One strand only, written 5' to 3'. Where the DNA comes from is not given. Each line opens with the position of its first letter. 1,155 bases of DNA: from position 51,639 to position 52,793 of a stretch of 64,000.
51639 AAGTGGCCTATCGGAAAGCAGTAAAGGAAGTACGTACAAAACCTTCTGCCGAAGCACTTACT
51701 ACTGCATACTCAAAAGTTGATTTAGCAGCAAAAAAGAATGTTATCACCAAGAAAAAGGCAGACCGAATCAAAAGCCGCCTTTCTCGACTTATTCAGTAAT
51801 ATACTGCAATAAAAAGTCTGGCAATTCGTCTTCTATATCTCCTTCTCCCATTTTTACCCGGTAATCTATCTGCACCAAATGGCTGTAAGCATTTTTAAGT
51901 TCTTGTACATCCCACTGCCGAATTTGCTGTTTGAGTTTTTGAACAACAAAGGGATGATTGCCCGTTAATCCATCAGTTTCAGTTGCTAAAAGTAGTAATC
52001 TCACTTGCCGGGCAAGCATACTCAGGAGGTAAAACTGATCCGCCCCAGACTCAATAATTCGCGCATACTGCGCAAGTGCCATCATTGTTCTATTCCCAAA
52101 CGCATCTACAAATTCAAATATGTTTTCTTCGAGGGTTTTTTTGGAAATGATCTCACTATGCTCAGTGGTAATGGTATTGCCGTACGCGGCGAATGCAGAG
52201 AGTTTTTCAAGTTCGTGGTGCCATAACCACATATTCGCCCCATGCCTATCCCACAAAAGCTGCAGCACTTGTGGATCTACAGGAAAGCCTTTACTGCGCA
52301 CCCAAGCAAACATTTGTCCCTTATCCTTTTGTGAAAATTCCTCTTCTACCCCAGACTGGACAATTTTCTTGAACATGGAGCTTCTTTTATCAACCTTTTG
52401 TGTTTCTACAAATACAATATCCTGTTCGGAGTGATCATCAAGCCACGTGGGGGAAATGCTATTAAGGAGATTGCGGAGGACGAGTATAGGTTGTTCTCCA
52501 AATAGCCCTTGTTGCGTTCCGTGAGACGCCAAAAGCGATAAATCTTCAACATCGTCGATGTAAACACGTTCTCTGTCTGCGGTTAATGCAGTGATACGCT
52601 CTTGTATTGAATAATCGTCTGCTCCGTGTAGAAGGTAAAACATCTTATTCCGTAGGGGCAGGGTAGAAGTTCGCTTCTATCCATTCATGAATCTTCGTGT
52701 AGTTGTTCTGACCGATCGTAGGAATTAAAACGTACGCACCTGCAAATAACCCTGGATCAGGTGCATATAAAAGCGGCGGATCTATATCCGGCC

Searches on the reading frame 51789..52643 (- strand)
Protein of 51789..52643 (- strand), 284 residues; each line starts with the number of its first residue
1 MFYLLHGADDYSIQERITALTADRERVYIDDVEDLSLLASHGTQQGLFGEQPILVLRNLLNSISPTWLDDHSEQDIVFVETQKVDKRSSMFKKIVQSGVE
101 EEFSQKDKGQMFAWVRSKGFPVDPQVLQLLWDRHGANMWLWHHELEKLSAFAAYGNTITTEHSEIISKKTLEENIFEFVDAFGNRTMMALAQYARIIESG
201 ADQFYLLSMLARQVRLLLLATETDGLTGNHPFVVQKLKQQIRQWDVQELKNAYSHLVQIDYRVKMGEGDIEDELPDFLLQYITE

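Call 46: search_protein_families(library=pfam, proteins=[window:51789-52643:-], max_evalue=0.001)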
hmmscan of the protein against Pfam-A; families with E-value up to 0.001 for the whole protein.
window:51789-52643:- (284 aa): 1 family
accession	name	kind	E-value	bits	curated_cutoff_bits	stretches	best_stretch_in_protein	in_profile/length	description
PF21694.2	DNA_pol3_delta_C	-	2.7e-16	60.1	27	1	172-280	1-120/121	DNA polymerase III delta subunit, C-terminal domain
